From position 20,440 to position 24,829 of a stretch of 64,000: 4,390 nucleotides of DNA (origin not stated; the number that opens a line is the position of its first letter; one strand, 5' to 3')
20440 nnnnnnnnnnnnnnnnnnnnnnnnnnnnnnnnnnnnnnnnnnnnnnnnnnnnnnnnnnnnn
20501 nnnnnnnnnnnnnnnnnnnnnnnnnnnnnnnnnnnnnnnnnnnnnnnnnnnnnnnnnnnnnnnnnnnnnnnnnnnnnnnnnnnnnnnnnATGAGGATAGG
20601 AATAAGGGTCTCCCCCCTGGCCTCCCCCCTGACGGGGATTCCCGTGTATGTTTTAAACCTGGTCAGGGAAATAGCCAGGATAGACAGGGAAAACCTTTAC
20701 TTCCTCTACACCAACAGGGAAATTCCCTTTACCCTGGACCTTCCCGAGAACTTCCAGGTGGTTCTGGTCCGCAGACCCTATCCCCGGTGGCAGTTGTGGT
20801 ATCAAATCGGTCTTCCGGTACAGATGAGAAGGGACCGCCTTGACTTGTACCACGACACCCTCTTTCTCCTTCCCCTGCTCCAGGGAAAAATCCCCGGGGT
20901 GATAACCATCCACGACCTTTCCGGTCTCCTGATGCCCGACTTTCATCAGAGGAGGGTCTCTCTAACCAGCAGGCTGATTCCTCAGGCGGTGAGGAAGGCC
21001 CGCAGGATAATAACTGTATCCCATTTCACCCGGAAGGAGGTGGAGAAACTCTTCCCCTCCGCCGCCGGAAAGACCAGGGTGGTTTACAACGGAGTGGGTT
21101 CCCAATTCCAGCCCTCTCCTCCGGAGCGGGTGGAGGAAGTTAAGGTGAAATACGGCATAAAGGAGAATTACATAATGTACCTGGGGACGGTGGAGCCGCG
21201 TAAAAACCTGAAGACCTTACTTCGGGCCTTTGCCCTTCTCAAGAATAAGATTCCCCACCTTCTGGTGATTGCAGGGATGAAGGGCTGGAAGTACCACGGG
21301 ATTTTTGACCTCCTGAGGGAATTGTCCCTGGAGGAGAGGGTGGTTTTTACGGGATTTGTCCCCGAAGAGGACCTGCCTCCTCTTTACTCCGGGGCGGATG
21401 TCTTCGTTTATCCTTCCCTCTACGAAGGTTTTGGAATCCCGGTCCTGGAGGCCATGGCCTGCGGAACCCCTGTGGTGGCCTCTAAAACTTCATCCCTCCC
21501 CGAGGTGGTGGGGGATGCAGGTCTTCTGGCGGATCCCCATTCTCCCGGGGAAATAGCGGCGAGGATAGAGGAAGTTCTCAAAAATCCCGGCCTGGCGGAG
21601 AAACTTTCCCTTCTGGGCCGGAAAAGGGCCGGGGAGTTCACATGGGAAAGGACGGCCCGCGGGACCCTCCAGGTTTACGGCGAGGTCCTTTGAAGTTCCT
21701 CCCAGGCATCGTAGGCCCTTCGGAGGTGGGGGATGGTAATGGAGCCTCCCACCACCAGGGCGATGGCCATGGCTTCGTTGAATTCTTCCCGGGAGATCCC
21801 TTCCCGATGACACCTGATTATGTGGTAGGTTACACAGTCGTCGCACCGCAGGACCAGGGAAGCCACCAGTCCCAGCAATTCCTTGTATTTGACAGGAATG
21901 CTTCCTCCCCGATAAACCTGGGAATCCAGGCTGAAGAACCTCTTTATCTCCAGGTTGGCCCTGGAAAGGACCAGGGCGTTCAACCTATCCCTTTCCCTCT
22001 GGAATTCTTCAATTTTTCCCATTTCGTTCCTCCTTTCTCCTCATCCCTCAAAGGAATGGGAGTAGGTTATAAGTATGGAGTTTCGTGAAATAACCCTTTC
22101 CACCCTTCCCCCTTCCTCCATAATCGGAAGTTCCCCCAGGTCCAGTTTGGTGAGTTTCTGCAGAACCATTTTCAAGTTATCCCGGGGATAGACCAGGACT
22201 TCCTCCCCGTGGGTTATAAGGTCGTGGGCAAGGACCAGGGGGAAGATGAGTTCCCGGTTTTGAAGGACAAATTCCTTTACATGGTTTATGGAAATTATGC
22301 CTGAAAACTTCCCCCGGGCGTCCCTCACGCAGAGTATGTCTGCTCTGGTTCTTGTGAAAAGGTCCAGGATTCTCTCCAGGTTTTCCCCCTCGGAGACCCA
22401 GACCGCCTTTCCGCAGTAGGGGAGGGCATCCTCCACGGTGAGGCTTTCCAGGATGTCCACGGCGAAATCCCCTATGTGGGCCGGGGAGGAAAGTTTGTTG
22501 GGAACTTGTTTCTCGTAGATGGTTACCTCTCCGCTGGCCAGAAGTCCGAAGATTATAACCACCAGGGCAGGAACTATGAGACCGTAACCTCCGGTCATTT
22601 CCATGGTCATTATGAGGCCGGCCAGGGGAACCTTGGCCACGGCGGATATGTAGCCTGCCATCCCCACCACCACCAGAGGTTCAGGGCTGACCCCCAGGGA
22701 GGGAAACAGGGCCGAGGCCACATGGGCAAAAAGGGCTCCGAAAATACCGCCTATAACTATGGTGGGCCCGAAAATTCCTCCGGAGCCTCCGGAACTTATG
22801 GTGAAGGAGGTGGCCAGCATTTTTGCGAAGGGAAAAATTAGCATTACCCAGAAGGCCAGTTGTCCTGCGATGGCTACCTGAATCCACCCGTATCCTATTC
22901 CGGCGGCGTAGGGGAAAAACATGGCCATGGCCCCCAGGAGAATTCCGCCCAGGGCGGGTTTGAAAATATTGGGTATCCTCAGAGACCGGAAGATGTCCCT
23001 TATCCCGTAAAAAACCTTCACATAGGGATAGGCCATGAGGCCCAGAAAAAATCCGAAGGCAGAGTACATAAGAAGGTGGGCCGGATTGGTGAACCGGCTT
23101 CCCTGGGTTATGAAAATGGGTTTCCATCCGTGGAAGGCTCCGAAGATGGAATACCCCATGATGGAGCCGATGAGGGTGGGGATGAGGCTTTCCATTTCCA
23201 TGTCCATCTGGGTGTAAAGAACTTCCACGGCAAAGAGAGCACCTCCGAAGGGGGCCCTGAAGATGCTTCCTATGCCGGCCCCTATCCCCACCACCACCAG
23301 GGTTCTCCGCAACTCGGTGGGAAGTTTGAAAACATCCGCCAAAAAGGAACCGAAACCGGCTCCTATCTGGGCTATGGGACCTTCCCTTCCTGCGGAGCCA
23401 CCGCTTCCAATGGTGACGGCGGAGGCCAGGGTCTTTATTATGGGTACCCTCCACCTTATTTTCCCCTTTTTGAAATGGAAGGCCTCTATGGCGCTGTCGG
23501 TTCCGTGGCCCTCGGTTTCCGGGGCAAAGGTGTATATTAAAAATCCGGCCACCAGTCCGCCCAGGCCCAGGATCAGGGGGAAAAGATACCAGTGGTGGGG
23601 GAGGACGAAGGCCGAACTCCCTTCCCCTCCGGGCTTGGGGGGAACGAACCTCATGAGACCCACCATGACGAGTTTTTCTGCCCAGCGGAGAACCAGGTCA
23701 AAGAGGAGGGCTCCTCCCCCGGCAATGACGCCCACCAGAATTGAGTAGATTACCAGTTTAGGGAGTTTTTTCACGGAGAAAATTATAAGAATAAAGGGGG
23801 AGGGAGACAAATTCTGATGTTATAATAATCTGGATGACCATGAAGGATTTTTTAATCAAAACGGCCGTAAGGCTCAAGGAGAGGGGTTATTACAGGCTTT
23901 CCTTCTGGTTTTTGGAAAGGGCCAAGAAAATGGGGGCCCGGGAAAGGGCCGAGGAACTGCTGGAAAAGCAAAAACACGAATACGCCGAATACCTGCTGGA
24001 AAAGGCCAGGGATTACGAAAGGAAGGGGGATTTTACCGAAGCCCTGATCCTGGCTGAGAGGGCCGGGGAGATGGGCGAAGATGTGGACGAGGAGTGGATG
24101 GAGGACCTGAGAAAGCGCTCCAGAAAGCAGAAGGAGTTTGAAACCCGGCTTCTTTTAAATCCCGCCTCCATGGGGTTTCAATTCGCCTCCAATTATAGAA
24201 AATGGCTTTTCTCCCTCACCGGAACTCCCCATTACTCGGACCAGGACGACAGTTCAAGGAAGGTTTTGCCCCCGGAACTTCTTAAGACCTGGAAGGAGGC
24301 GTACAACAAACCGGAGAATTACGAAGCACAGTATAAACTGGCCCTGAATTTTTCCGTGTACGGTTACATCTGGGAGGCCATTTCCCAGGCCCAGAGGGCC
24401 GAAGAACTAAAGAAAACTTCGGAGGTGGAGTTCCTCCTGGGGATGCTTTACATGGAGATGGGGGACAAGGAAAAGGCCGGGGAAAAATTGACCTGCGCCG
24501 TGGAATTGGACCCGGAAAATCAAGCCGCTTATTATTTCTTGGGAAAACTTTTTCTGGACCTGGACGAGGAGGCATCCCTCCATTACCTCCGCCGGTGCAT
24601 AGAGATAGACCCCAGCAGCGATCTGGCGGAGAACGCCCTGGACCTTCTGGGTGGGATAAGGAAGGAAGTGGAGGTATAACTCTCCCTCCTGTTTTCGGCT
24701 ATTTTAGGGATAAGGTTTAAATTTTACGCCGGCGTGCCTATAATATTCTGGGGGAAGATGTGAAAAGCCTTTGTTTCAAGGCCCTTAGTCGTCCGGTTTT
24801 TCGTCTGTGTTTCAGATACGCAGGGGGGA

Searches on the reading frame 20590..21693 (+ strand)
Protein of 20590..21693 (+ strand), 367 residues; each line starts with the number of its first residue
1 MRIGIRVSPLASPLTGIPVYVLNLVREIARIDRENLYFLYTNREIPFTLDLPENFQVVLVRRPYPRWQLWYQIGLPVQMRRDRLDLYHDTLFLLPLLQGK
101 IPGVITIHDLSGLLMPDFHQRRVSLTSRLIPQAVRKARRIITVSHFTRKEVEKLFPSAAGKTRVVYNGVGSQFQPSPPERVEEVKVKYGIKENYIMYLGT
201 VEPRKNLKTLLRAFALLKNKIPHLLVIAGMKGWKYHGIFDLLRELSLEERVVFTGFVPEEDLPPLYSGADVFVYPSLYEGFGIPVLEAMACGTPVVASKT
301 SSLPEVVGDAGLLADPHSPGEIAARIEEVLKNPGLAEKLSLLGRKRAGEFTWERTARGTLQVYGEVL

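Call 32: search_protein_families(library=pfam, proteins=[window:20590-21693:+], max_evalue=0.0001)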
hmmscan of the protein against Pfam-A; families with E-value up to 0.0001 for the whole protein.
window:20590-21693:+ (367 aa): 6 families
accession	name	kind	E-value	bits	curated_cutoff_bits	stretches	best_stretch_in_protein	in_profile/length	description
PF00534.26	Glycos_transf_1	-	5.5e-43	146.9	26.4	1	185-345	6-171/172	Glycosyl transferases group 1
PF13692.12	Glyco_trans_1_4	-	5.7e-36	124.3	27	1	193-332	2-142/142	Glycosyl transferases group 1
PF13439.12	Glyco_transf_4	-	1.7e-15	57.9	28.5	1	16-169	3-166/170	Glycosyltransferase Family 4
PF20706.3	GT4-conflict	-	2e-14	53.8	26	1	132-357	142-383/385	Family 4 Glycosyltransferase in conflict systems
PF13524.12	Glyco_trans_1_2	-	1.5e-10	41.6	25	1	225-357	17-140/144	Glycosyl transferase-like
PF13579.12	Glyco_trans_4_4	-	6.9e-06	26.9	29.7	1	15-168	1-158/158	Glycosyl transferase 4-like domain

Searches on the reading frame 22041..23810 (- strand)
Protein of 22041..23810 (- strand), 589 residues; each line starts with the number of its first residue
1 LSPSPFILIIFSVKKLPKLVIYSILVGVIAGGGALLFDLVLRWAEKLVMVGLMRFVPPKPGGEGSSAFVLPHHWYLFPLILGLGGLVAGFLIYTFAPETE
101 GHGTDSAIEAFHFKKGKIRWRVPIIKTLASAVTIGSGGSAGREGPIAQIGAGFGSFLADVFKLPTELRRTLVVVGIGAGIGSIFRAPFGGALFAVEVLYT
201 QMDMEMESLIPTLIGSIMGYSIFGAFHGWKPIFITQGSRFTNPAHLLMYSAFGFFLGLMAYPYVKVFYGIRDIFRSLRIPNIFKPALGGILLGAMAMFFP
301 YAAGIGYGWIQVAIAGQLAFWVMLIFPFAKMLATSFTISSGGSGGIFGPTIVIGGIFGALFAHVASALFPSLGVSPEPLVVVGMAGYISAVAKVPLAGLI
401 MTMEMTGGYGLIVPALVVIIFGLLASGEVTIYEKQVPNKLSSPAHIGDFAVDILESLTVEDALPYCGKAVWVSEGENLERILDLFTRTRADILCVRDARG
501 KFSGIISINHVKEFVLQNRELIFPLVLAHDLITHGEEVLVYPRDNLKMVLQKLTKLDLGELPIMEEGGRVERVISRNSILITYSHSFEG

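Call 32: search_protein_families(library=pfam, proteins=[window:22041-23810:-], max_evalue=0.0001)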
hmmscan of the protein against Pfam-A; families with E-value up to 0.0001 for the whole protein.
window:22041-23810:- (589 aa): 2 families
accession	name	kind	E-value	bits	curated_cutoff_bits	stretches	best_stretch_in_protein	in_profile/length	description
PF00654.25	Voltage_CLC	-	1.3e-90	304.6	24.8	1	84-424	1-343/346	Voltage gated chloride channel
PF00571.33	CBS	-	1.2e-06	29.2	24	0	469-514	9-54/57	CBS domain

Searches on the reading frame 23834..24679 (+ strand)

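Call 3: search_protein_families(library=pfam, proteins=[window:23834-24679:+], max_evalue=0.01)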
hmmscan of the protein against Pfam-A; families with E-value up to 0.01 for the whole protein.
window:23834-24679:+ (281 aa): 10 families
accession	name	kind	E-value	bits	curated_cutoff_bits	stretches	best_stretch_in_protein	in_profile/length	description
PF13432.12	TPR_16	-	7.6e-08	33.1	32.7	0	201-243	2-44/65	Tetratricopeptide repeat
PF00515.34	TPR_1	-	1.5e-07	31.4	27.8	1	199-229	4-34/34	Tetratricopeptide repeat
PF13424.12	TPR_12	-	2e-07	31.5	30.1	1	35-77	29-71/77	Tetratricopeptide repeat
PF13181.12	TPR_8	-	2.1e-07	31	25.7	1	200-229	5-34/34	Tetratricopeptide repeat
PF07719.23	TPR_2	-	7.1e-07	29.3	27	1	200-229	5-34/34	Tetratricopeptide repeat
PF13414.12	TPR_11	-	3.7e-05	23.7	26.8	1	205-242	3-40/42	TPR repeat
PF12895.13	ANAPC3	-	0.00017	22.2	27.2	0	191-244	18-70/82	Anaphase-promoting complex, cyclosome, subunit 3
PF13176.12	TPR_7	-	0.00058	20.2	27.9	0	201-229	4-34/36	Tetratricopeptide repeat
PF13174.12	TPR_6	-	0.0014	19.6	26.3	0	199-218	3-22/33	Tetratricopeptide repeat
PF13428.12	TPR_14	-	0.0022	19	23.5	0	52-81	2-31/44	Tetratricopeptide repeat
